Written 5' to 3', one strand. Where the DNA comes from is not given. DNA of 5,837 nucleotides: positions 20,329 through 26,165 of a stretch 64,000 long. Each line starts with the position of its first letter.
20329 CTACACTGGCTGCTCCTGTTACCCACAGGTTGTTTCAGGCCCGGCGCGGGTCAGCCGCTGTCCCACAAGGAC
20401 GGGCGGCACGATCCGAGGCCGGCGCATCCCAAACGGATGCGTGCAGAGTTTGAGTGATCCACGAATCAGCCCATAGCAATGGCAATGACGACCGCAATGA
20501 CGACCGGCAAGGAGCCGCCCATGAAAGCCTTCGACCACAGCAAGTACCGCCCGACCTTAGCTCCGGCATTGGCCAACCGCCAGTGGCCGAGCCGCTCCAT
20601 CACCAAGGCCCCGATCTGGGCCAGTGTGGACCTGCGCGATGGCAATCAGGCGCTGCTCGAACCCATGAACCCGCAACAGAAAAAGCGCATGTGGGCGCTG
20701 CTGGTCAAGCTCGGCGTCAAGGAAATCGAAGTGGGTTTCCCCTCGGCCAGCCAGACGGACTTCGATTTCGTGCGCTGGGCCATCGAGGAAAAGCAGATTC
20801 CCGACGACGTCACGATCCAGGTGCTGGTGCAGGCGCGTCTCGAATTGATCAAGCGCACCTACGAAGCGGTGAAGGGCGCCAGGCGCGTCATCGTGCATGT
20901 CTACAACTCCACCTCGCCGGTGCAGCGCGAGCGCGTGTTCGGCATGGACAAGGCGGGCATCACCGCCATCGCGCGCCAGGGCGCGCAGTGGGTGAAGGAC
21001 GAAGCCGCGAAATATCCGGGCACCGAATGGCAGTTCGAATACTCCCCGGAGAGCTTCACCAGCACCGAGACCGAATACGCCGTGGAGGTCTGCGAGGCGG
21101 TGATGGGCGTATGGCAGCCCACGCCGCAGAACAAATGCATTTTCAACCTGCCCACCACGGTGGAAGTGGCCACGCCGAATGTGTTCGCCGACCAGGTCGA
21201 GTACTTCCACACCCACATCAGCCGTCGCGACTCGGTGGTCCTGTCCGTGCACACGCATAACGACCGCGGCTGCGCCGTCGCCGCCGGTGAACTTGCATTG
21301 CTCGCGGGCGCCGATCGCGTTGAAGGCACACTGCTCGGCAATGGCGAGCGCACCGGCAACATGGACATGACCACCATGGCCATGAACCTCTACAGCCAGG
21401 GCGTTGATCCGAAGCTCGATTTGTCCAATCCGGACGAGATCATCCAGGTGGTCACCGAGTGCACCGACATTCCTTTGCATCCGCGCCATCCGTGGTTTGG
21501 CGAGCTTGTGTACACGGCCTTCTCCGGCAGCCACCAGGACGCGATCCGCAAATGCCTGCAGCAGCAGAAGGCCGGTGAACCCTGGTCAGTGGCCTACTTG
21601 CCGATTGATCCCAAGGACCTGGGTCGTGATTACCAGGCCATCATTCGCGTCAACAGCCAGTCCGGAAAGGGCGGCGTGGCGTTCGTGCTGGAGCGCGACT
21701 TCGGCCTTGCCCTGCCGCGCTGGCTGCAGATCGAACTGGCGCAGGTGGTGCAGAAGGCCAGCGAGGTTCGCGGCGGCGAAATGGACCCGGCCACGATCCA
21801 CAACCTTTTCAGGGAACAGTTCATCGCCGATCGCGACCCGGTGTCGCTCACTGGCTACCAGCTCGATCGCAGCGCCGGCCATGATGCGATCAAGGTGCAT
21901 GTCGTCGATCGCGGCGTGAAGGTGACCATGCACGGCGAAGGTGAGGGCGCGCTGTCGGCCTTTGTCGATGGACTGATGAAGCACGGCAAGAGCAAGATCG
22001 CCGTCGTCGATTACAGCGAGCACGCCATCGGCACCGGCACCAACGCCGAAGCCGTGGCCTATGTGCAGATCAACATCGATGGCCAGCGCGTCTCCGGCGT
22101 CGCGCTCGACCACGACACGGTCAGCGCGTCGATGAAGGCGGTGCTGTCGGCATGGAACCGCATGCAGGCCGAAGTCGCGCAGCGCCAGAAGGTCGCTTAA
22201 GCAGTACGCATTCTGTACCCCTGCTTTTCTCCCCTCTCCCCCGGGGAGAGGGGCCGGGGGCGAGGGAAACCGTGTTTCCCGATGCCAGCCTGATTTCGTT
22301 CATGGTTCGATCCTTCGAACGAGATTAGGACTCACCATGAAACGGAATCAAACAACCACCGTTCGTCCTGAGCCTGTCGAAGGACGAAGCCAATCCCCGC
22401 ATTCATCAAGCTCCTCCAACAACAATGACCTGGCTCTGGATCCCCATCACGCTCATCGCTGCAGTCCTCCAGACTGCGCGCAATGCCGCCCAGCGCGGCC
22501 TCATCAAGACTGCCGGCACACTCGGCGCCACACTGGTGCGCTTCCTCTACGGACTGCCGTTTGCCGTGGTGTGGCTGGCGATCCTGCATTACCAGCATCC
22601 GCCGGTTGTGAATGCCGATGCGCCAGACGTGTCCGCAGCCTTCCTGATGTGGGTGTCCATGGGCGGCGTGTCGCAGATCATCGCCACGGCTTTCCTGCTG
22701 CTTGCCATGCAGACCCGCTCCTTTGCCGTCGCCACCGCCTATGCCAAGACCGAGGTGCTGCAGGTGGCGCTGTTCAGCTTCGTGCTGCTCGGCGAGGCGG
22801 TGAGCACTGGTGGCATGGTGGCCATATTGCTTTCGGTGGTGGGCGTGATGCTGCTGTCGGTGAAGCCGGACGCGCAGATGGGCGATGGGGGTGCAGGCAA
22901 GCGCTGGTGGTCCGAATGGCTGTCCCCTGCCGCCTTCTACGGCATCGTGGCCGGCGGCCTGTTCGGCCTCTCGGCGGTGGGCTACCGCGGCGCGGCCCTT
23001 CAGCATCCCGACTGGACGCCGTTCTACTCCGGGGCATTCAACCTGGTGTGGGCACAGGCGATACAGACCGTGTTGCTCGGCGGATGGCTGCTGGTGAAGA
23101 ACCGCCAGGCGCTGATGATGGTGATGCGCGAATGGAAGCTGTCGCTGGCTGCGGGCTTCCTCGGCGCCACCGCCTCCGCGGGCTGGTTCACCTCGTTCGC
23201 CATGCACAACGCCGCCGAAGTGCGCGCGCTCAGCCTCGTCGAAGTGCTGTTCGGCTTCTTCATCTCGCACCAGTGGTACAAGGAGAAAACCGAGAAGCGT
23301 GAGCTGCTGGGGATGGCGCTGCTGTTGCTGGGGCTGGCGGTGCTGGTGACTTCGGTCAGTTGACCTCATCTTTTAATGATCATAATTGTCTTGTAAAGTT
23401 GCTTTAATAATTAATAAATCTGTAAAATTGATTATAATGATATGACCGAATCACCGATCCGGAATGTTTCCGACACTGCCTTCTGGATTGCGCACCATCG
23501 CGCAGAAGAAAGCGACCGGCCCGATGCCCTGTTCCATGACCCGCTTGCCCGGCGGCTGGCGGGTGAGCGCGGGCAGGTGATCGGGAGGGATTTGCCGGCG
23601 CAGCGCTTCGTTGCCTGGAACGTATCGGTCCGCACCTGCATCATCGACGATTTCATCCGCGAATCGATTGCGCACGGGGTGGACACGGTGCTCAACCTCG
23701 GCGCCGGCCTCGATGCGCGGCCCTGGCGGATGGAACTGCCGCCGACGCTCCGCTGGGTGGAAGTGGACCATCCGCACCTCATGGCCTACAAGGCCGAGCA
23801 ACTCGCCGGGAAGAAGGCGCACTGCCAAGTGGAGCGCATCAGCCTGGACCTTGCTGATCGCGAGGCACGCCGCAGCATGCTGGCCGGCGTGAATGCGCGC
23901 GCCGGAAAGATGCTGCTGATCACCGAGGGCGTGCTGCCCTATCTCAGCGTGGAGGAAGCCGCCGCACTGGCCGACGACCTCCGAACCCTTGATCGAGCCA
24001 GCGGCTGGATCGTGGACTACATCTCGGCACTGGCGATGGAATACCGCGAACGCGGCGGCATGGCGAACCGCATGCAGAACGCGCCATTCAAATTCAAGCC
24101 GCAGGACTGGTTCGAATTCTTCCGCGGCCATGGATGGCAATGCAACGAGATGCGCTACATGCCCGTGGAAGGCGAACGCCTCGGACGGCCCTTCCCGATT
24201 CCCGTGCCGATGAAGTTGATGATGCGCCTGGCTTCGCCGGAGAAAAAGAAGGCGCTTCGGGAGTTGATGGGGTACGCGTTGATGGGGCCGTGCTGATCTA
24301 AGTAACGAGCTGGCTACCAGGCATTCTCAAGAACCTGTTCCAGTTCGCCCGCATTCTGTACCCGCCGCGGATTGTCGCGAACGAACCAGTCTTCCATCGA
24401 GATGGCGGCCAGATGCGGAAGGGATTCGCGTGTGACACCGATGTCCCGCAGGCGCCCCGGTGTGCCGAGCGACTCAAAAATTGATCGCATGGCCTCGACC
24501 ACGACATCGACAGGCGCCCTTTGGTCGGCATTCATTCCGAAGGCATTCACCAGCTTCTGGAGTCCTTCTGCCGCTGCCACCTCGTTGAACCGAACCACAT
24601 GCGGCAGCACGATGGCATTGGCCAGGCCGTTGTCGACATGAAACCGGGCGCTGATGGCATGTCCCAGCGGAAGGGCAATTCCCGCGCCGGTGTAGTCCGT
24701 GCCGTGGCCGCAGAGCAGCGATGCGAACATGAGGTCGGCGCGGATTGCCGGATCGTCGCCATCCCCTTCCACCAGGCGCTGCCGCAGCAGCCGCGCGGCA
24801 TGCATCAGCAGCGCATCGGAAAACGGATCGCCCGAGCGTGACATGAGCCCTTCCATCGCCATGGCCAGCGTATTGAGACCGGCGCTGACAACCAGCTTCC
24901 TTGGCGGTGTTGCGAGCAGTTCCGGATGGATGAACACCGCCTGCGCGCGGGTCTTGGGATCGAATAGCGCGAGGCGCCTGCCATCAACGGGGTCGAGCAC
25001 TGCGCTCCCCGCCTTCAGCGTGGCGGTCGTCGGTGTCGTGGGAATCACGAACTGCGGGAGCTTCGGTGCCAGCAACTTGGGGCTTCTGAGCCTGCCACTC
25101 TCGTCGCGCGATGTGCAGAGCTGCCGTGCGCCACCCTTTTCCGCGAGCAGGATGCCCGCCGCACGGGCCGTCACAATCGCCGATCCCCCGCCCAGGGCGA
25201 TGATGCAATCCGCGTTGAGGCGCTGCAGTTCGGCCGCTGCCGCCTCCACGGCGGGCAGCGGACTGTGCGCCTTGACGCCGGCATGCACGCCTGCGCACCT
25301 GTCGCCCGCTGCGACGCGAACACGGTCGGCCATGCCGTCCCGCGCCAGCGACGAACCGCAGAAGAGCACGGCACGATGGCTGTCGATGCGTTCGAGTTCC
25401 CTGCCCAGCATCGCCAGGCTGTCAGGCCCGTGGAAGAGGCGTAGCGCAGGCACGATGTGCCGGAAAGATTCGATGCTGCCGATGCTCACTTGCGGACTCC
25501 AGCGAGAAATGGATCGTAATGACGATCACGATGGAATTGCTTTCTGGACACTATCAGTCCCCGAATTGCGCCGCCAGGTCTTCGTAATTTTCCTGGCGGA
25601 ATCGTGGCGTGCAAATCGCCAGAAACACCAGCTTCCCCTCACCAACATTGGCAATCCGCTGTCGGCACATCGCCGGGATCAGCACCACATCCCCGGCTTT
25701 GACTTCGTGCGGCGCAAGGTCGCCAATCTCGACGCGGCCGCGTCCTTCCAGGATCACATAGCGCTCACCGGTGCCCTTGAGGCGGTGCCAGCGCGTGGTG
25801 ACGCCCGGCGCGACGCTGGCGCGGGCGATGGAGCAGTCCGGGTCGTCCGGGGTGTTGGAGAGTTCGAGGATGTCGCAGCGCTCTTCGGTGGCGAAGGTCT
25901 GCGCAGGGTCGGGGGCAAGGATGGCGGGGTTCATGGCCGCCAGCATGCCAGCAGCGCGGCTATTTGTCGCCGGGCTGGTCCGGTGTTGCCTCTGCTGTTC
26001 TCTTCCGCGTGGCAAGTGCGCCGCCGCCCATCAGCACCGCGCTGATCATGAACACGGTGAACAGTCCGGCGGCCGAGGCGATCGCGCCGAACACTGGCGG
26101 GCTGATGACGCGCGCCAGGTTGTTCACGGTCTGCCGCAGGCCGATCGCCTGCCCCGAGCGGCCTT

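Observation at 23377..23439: Unrecognised family of fixed-length (63 bp), ~20% GC elements scattered through GC-rich core genes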

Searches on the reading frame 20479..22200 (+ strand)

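Call 12: search_protein_families(library=pfam, proteins=[window:20479-22200:+])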
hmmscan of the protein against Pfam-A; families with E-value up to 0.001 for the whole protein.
window:20479-22200:+ (573 aa): 3 families
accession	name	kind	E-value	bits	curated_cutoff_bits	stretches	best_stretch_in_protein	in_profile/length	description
PF00682.25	HMGL-like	-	6e-74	249.2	29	1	45-324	2-259/260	HMGL-like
PF22615.1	IPMS_D2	-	5.7e-34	116.7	27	1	342-405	1-66/66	Alpha-isopropylmalate synthase, post-catalytic domain-like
PF08502.15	LeuA_dimer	-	3.9e-25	88.7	24.9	1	435-562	2-130/131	LeuA allosteric (dimerisation) domain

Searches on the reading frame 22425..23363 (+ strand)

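Call 12: search_protein_families(library=pfam, proteins=[window:22425-23363:+])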
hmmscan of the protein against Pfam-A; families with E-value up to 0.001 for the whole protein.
window:22425-23363:+ (312 aa): 1 family
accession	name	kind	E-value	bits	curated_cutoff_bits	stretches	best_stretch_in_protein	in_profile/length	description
PF00892.27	EamA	-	9.8e-14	52.2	28.2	2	4-145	2-134/135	EamA-like transporter family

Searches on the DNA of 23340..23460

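Call 76: search_rna_families(source=window, start=23340, end=23460, threshold=evalue, max_evalue=1)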
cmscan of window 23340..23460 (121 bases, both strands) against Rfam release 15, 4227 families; matches with E-value up to 1: 1.
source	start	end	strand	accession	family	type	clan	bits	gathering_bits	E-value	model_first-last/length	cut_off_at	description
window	23406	23460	+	RF00281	SNORD47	Gene; snRNA; snoRNA; CD-box;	-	16.2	50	0.89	1-60/77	3'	Small nucleolar RNA SNORD47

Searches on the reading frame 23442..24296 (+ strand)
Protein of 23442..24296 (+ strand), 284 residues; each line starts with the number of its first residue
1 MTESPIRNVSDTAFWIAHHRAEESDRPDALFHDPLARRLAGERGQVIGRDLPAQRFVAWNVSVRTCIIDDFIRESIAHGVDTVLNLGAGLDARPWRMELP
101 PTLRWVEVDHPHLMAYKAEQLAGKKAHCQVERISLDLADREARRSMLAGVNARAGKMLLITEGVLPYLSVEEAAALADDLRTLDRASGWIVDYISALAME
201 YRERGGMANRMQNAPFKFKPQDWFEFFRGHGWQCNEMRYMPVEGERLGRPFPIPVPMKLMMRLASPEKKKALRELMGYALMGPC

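Call 12: search_protein_families(library=pfam, proteins=[window:23442-24296:+])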
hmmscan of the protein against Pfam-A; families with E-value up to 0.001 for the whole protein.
window:23442-24296:+ (284 aa): 1 family
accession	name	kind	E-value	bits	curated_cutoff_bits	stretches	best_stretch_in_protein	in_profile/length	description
PF04072.20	LCM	-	2.5e-30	106.2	22.3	1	13-178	1-184/187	Leucine carboxyl methyltransferase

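Call 33: find_homologous_proteins(query=window:23442-24296:+, max_evalue=1e-60)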
Query window:23442-24296:+ (284 aa): 2458 proteins with E <= 1e-60 among 8000 candidates; the best 120 are listed.
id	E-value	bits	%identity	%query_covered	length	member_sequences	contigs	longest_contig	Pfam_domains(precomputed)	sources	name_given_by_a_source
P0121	3.0e-182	623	94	100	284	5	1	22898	PF04072.21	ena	-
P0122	4.3e-129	448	68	100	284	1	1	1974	PF04072.21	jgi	jgi:methyltransferase (TIGR00027 family)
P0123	7.0e-129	447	68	100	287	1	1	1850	PF04072.21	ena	-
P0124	4.3e-116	405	63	99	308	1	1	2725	PF04072.21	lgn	-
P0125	1.3e-109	384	60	100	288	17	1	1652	PF04072.21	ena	-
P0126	1.9e-109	384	59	100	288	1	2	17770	PF04072.21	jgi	jgi:methyltransferase (TIGR00027 family)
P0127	2.5e-109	383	60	100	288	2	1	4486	PF04072.21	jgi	jgi:methyltransferase (TIGR00027 family)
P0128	4.6e-109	382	58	100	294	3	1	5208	PF04072.21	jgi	jgi:methyltransferase (TIGR00027 family)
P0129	1.3e-108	381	60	100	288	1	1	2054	PF04072.21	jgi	-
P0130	3.0e-108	380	58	100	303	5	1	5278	PF04072.21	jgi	jgi:methyltransferase (TIGR00027 family)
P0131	4.0e-108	379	58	100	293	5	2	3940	PF04072.21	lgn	-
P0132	6.4e-108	379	58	100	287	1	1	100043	PF04072.21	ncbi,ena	-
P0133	7.7e-108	378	57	100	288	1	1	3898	PF04072.21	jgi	jgi:methyltransferase (TIGR00027 family)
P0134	1.2e-107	378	59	100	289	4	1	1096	PF04072.21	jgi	jgi:methyltransferase (TIGR00027 family)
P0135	1.6e-107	377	58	100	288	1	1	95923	PF04072.21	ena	-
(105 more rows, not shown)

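Call 34: find_encoding_contigs(protein=P0121, flank=10000, max_places=3)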
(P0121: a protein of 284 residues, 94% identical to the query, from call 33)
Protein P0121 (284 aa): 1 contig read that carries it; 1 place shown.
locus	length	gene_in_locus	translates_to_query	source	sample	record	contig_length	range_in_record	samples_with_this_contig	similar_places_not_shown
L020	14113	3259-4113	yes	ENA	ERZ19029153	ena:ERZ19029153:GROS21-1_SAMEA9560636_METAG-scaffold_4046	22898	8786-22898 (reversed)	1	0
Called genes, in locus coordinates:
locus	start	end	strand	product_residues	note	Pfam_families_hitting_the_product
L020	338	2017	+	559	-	PF00682:HMGL-like, PF22615:IPMS_D2, PF08502:LeuA_dimer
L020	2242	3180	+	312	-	PF00892:EamA (weak)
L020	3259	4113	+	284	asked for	PF04072:LCM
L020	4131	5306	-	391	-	PF00465:Fe-ADH, PF25137:ADH_Fe_C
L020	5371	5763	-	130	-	PF07883:Cupin_2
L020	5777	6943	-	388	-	PF07690:MFS_1, PF12832:MFS_1_like, PF06779:MFS_4 (faint), PF07690:MFS_1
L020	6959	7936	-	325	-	PF03401:TctC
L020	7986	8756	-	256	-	PF01061:ABC2_membrane, PF12698:ABC2_membrane_3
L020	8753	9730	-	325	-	PF00005:ABC_tran, PF13304:AAA_21 (faint)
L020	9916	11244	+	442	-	PF01566:Nramp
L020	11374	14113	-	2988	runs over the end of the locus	PF13632:Glyco_trans_2_3 (faint), PF10091:Glycoamylase, PF06165:GH94_b-supersand, PF17167:Glyco_hydro_94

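Call 35: find_encoding_contigs(protein=P0122, flank=3000, max_places=2)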
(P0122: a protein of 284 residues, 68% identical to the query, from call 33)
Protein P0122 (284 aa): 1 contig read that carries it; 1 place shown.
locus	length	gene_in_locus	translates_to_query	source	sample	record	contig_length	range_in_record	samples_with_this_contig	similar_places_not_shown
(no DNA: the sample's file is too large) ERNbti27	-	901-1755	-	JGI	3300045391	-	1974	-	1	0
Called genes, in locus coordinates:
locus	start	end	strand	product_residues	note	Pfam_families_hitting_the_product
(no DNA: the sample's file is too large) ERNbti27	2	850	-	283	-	?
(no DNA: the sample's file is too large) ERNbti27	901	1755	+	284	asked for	PF04072:LCM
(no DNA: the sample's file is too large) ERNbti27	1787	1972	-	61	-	?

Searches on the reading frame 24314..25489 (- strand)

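Call 52: search_protein_families(library=pfam, proteins=[window:24314-25489:-])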
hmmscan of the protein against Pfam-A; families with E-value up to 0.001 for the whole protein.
window:24314-25489:- (391 aa): 2 families
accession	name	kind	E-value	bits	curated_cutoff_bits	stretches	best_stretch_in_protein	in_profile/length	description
PF25137.1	ADH_Fe_C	-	9.3e-29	100.9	27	1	201-390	2-193/194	Fe-containing alcohol dehydrogenase family, C-terminal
PF00465.25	Fe-ADH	-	1.3e-27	96.9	31.3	1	17-189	3-168/168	Iron-containing alcohol dehydrogenase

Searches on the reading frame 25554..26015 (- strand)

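Call 52: search_protein_families(library=pfam, proteins=[window:25554-26015:-])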
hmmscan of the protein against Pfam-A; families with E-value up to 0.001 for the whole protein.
window:25554-26015:- (153 aa): 2 families
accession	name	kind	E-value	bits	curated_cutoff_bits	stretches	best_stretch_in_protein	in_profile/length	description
PF07883.17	Cupin_2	-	9.4e-11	41.7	27.2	1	66-134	3-69/70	Cupin domain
PF05899.18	Cupin_3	-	0.00061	19.9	23.5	0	75-117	18-60/74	EutQ-like cupin domain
